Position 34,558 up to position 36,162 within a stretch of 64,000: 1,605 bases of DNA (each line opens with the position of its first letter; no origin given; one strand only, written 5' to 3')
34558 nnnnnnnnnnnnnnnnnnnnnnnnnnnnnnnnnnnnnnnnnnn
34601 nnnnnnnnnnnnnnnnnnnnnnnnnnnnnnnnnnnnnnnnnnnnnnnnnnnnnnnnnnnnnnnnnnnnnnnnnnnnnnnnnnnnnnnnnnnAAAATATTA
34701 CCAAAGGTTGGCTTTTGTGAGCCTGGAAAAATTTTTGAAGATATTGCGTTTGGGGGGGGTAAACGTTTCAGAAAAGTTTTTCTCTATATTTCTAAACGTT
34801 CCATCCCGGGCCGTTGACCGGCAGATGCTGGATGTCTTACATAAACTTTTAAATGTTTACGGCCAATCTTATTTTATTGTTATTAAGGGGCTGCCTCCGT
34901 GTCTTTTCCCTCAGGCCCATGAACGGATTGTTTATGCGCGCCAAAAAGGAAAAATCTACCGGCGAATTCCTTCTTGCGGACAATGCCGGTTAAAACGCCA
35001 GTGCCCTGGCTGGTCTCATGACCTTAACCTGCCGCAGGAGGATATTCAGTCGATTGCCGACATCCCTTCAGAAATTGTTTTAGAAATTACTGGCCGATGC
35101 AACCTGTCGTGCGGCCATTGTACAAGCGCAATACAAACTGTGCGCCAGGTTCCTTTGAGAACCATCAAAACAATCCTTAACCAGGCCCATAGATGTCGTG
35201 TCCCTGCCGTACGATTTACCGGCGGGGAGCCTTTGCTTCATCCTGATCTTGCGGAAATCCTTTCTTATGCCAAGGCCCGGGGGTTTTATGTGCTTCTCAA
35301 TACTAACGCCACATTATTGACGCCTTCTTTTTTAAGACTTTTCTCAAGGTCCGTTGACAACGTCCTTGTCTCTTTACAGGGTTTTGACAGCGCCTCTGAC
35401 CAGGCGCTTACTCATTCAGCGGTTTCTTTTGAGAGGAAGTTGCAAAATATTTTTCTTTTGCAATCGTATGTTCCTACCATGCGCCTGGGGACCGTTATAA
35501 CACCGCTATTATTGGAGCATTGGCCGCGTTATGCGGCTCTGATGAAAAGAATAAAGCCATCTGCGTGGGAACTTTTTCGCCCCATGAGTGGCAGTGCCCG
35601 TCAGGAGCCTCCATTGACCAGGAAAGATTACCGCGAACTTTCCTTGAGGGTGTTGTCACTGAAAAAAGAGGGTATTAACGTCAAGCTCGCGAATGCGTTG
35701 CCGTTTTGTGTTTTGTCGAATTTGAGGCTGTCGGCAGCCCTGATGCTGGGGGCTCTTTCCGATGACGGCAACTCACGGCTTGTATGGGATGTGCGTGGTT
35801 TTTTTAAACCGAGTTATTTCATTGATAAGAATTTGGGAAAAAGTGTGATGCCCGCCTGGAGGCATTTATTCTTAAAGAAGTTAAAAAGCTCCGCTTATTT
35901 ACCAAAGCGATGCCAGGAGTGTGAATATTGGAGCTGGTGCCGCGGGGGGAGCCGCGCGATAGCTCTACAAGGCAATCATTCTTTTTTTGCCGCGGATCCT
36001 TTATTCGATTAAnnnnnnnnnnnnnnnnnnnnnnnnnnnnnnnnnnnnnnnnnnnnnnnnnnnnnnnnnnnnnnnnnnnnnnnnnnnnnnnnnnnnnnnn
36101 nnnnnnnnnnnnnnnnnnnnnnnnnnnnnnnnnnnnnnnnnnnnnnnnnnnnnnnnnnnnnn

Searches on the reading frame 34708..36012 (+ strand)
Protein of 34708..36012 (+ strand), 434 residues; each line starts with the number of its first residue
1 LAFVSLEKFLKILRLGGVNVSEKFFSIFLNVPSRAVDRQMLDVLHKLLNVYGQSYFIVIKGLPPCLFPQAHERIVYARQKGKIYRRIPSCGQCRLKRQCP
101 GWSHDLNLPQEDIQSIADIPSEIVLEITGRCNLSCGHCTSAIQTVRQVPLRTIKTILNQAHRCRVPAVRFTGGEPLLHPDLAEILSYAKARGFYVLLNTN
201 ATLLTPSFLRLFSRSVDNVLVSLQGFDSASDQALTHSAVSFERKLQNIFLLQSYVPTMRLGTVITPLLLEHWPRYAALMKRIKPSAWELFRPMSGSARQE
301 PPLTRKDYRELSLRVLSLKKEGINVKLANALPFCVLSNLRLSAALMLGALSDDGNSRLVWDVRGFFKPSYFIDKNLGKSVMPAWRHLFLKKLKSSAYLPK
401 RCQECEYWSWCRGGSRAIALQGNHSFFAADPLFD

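Call 31: search_protein_families(library=pfam, proteins=[window:34708-36012:+], max_evalue=0.01)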
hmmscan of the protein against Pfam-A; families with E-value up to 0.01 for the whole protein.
window:34708-36012:+ (434 aa): 1 family
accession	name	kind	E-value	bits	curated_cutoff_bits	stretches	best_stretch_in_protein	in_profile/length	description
PF04055.27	Radical_SAM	-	7.2e-19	69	29.5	1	126-261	2-144/166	Radical SAM superfamily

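Call 43: search_protein_families(library=ncbifam, proteins=[window:34708-36012:+], max_evalue=0.001)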
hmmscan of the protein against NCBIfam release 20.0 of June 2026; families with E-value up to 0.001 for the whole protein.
window:34708-36012:+ (434 aa): 69 families (the best 25 are shown)
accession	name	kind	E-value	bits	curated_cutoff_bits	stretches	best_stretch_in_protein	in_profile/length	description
TIGR04545.1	rSAM_ahbD_hemeb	equivalog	5.3e-23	82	500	1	123-292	2-175/339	heme b synthase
TIGR04053.2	TIGR04053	equivalog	2.7e-22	79.5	395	1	118-330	5-226/366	TIGR04053 family radical SAM/SPASM domain-containing protein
TIGR04347.1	pseudo_SAM_Halo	equivalog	6.4e-22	78.4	525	2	123-233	40-154/390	TIGR04347 family pseudo-SAM/SPASM protein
TIGR04051.1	rSAM_NirJ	equivalog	4.2e-21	75.3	515.45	1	124-265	5-149/354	heme d1 biosynthesis radical SAM protein NirJ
TIGR04317.1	W_rSAM_matur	equivalog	6.8e-21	74.7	380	1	122-240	5-127/349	tungsten cofactor oxidoreductase radical SAM maturase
TIGR02109.1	PQQ_syn_pqqE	equivalog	4.5e-20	71.9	381.35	1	118-265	4-155/358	pyrroloquinoline quinone biosynthesis protein PqqE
TIGR04546.1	rSAM_ahbC_deAc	equivalog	2e-18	66.4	650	1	106-248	24-169/390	12,18-didecarboxysiroheme deacetylase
TIGR04055.1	rSAM_NirJ2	equivalog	3.2e-18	66.4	500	1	126-430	5-319/326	putative heme d1 biosynthesis radical SAM protein NirJ2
TIGR04054.1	rSAM_NirJ1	equivalog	6.8e-18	64.5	650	1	123-247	38-165/387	putative heme d1 biosynthesis radical SAM protein NirJ1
TIGR02666.1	moaA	equivalog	1.1e-17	64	284.05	1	125-254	14-153/336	GTP 3',8-cyclase MoaA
NF050035.1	rSAM_WgK_link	exception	3.9e-17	62.3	650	1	117-255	5-147/367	radical SAM/SPASM peptide maturase WgkB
TIGR03962.1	mycofact_rSAM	equivalog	1e-16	61.1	265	1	118-277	9-171/339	mycofactocin radical SAM maturase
NF038283.1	viperin_w_prok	equivalog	2.9e-16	59.5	180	1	127-298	8-194/281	viperin family antiviral radical SAM protein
TIGR04303.1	GeoRSP_rSAM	equivalog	6.6e-16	58.8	400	1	120-431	4-322/325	GeoRSP system radical SAM/SPASM protein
TIGR04251.1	SCM_rSAM_ScmF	equivalog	9.9e-16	58.1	400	1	123-248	6-138/353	SynChlorMet cassette radical SAM/SPASM protein ScmF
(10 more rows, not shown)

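Call 69: search_protein_families(library=padloc, proteins=[window:34708-36012:+], max_evalue=0.001)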
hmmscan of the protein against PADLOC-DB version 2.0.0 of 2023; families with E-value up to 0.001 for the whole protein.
window:34708-36012:+ (434 aa): 3 families
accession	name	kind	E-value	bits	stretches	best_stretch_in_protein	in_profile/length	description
PDLC02903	pVip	-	1.1e-21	75.5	1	124-308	3-186/257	Viperins not associated with kinases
PDLC02904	pVip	-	3e-21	74.1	1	126-318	8-200/262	Viperins associated with kinases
PDLC02905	pVip-kinase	-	6.7e-08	30.2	1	113-234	175-302/474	Viperin-kinase fusion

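Call 86: search_protein_families(library=pfam, alignment_id=A3, max_evalue=0.1)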
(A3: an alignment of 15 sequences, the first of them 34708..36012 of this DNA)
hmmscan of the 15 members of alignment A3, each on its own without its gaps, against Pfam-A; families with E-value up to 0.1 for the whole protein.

A. member 1, window:34708-36012:+ (434 aa): 3 families
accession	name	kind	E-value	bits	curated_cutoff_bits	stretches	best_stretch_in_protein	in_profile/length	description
PF04055.27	Radical_SAM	-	7.2e-19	69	29.5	1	126-261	2-144/166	Radical SAM superfamily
PF13353.11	Fer4_12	-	0.021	15.6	22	1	130-191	14-80/137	4Fe-4S single cluster domain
PF13751.12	DDE_Tnp_1_6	-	0.064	14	25.1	0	391-425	22-56/125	Transposase DDE domain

B. families by the number of members that match (of 15 scanned): 8 families
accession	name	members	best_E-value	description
PF04055.27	Radical_SAM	15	3.5e-20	Radical SAM superfamily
PF13353.11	Fer4_12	14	1.1e-06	4Fe-4S single cluster domain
PF09442.15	DUF2018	1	0.0037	Domain of unknown function (DUF2018)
PF01261.30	AP_endonuc_2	1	0.018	Xylose isomerase-like TIM barrel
PF13751.12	DDE_Tnp_1_6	1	0.064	Transposase DDE domain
PF15812.10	MREG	1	0.064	Melanoregulin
PF00590.25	TP_methylase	1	0.066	Tetrapyrrole (Corrin/Porphyrin) Methylases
PF10566.15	Glyco_hydro_97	1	0.087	Glycoside hydrolase 97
